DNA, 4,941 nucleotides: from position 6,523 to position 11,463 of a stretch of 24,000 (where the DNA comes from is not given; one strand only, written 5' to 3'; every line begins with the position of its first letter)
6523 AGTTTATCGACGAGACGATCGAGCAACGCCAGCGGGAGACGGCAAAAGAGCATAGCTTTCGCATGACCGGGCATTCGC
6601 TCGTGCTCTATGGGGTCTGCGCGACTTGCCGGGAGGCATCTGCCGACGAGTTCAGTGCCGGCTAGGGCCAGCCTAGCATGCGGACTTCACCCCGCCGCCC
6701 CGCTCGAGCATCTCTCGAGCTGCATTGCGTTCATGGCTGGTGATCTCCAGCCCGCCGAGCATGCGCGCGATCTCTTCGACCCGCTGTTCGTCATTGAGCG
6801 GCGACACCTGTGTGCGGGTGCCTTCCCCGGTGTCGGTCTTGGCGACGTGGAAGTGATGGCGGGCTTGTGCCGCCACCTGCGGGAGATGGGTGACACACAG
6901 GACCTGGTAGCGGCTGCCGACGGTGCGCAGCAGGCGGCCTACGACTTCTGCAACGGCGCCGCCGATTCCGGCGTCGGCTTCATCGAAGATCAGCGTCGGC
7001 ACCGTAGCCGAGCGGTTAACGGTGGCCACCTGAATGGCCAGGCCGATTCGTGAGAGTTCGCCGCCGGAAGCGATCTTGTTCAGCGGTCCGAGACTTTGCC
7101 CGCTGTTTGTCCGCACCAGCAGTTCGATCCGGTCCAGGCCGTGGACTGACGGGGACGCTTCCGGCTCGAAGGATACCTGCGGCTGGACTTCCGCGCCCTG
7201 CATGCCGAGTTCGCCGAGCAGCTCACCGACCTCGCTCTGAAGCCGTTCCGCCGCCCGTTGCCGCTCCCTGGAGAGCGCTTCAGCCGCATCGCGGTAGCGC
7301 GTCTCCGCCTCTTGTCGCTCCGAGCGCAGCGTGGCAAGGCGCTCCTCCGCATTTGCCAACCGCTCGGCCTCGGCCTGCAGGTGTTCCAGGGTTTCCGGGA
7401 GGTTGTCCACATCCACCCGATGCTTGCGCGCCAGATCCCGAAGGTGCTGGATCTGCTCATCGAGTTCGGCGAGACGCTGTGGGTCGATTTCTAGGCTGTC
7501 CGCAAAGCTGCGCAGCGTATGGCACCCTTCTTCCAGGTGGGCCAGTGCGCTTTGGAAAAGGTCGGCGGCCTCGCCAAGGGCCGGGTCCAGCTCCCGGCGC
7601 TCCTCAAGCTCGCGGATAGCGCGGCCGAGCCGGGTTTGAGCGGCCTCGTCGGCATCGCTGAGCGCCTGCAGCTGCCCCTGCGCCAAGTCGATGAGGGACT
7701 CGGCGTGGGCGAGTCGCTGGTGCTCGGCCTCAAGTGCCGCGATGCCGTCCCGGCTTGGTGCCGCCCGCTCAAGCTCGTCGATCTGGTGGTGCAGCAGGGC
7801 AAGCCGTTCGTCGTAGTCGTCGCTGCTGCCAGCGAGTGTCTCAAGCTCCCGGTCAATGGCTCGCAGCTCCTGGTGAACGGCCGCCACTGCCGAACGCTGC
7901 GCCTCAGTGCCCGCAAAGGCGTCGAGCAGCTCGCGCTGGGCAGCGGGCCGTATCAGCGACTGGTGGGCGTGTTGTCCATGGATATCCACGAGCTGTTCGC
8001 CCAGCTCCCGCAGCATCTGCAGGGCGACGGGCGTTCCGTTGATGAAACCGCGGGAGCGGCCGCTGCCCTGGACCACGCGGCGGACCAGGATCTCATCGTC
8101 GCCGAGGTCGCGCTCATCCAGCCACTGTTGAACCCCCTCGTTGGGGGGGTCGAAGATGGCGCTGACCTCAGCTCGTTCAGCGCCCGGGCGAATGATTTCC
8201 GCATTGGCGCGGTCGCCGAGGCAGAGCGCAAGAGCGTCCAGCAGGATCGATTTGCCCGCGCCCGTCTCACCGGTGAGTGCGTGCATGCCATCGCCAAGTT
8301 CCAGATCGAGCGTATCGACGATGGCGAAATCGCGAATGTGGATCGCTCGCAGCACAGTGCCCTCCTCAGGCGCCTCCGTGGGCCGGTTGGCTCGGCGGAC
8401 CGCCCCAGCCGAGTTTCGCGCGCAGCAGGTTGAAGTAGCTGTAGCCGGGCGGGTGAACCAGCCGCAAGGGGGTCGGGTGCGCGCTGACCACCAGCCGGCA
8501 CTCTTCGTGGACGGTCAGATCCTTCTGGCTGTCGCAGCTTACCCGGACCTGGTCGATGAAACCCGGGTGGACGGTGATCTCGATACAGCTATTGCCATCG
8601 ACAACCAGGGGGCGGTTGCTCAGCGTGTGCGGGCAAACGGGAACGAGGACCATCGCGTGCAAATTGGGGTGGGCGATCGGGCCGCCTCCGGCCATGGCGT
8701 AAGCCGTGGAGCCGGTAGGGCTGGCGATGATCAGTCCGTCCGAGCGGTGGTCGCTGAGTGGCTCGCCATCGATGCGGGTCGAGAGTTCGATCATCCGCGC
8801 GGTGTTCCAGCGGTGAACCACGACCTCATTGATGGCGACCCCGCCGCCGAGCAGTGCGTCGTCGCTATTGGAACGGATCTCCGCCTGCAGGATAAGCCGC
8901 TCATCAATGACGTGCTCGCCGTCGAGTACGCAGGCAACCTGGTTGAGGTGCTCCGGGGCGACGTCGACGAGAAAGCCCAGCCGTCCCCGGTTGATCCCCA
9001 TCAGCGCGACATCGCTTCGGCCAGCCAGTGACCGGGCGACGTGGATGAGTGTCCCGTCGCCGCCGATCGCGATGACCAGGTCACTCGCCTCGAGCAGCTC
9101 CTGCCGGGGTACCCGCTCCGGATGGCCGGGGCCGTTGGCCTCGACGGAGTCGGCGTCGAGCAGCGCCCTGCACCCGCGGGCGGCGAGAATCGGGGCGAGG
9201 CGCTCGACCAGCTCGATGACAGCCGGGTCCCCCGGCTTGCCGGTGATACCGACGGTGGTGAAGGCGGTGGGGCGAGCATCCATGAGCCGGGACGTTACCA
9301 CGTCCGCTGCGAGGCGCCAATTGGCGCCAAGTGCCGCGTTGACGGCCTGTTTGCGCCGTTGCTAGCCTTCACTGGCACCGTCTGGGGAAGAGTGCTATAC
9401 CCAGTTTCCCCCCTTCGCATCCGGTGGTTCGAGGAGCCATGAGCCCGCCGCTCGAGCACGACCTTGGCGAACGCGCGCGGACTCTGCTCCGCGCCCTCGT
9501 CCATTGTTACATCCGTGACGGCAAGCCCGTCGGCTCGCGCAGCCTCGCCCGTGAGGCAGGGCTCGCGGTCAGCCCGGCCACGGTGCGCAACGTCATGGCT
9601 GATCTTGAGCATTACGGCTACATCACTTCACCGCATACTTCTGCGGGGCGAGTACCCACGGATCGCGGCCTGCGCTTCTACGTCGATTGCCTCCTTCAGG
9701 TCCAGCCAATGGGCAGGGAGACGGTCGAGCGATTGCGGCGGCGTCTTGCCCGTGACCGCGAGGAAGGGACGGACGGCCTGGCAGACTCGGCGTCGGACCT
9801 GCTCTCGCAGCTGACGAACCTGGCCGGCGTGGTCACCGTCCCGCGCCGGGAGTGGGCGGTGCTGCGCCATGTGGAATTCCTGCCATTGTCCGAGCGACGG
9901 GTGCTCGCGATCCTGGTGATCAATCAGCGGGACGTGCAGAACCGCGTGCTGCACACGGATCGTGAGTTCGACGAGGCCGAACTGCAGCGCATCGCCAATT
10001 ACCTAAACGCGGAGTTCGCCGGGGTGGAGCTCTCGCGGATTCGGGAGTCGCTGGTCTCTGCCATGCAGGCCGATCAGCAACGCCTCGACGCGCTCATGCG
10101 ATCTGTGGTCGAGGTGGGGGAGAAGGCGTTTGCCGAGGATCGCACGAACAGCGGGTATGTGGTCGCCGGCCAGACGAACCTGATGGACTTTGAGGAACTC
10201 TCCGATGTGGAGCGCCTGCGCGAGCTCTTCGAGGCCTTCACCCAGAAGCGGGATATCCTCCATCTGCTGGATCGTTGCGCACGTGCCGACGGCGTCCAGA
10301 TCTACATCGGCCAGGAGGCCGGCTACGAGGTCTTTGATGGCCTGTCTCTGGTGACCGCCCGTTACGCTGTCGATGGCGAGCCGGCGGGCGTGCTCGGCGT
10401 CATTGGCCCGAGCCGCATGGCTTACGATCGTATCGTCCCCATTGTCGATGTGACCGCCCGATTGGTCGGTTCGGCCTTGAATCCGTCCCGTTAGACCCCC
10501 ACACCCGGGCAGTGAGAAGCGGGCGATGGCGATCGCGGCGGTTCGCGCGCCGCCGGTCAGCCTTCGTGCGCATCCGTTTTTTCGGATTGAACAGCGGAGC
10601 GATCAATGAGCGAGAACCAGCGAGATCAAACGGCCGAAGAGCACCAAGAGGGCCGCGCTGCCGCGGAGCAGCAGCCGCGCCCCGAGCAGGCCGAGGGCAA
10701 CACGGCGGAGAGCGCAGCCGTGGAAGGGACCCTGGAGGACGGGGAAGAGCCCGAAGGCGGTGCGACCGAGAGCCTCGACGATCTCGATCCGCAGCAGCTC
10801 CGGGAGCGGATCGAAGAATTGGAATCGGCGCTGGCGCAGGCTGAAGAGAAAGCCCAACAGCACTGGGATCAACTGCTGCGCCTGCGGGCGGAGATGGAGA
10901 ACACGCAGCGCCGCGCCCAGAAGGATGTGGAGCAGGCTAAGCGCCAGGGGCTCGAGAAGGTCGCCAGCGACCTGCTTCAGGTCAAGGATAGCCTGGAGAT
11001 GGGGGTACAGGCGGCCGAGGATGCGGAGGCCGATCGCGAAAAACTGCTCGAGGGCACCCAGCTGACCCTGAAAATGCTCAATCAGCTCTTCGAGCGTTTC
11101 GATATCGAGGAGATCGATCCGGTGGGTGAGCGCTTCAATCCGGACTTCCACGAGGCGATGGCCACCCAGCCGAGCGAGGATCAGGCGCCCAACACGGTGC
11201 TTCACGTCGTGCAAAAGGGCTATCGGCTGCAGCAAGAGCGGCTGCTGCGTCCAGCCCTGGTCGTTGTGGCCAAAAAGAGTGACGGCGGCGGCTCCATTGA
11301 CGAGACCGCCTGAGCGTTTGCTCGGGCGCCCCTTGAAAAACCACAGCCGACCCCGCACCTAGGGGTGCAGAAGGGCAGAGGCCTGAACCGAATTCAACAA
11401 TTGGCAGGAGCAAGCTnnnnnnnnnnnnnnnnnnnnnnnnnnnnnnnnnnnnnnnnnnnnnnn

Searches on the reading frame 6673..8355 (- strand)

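Call 9: search_protein_families(library=pfam, proteins=[window:6673-8355:-], max_evalue=0.001)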
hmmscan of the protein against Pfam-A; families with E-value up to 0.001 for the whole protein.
window:6673-8355:- (560 aa): 3 families
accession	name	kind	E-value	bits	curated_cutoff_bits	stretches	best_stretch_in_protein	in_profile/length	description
PF02463.25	SMC_N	-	8.9e-18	65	40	1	2-509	2-216/220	RecF/RecN/SMC N terminal domain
PF13476.12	AAA_23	-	2.5e-11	45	27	1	5-197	2-175/201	AAA domain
PF13555.12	AAA_29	-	5.3e-05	23.3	27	1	17-46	18-46/61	P-loop containing region of AAA domain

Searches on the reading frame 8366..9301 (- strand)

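Call 9: search_protein_families(library=pfam, proteins=[window:8366-9301:-], max_evalue=0.001)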
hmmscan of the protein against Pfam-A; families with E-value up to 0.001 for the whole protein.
window:8366-9301:- (311 aa): 3 families
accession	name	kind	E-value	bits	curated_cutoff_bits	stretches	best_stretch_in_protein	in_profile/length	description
PF20143.4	NAD_kinase_C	-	2.7e-31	108.3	23.7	1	158-283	2-125/126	ATP-NAD kinase C-terminal domain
PF01513.26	NAD_kinase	-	2.4e-11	44.5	25.5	1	17-123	1-122/130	ATP-NAD kinase N-terminal domain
PF00781.29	DAGK_cat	-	1.2e-05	25.3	23.6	1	30-99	17-83/125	Diacylglycerol kinase catalytic domain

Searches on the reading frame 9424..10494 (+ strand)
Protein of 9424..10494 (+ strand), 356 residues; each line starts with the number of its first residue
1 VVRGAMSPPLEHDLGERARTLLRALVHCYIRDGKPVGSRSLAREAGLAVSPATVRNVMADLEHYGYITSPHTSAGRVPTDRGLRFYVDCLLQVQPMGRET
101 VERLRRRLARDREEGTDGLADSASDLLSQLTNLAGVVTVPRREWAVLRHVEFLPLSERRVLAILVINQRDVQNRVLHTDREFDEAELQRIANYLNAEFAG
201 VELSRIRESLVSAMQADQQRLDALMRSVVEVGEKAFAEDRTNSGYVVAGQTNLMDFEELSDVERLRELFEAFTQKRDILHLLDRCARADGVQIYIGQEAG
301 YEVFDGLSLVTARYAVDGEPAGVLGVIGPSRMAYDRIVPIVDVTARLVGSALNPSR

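Call 9: search_protein_families(library=pfam, proteins=[window:9424-10494:+], max_evalue=0.001)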
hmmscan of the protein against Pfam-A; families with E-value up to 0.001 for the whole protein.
window:9424-10494:+ (356 aa): 2 families
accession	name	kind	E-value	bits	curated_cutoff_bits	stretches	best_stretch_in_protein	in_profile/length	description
PF01628.27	HrcA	-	2.9e-66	224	22.2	1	119-338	3-215/215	HrcA protein C terminal domain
PF03444.21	HrcA_DNA-bdg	-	0.00021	21.3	21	1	14-79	2-66/79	Winged helix-turn-helix transcription repressor, HrcA DNA-binding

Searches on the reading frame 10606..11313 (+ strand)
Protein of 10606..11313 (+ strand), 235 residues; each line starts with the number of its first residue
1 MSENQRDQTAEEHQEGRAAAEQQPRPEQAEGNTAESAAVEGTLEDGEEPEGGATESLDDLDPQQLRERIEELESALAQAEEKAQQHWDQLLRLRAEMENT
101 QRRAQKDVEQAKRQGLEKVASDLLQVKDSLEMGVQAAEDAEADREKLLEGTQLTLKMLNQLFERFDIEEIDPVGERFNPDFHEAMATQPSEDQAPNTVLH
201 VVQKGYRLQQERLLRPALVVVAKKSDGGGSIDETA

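Call 8: search_protein_families(library=pfam, proteins=[window:10606-11313:+], max_evalue=0.001)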
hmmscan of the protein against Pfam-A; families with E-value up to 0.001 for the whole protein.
window:10606-11313:+ (235 aa): 1 family
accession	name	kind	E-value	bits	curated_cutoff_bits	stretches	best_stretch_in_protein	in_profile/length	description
PF01025.24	GrpE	-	3.1e-48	164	25.8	1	63-223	7-165/165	GrpE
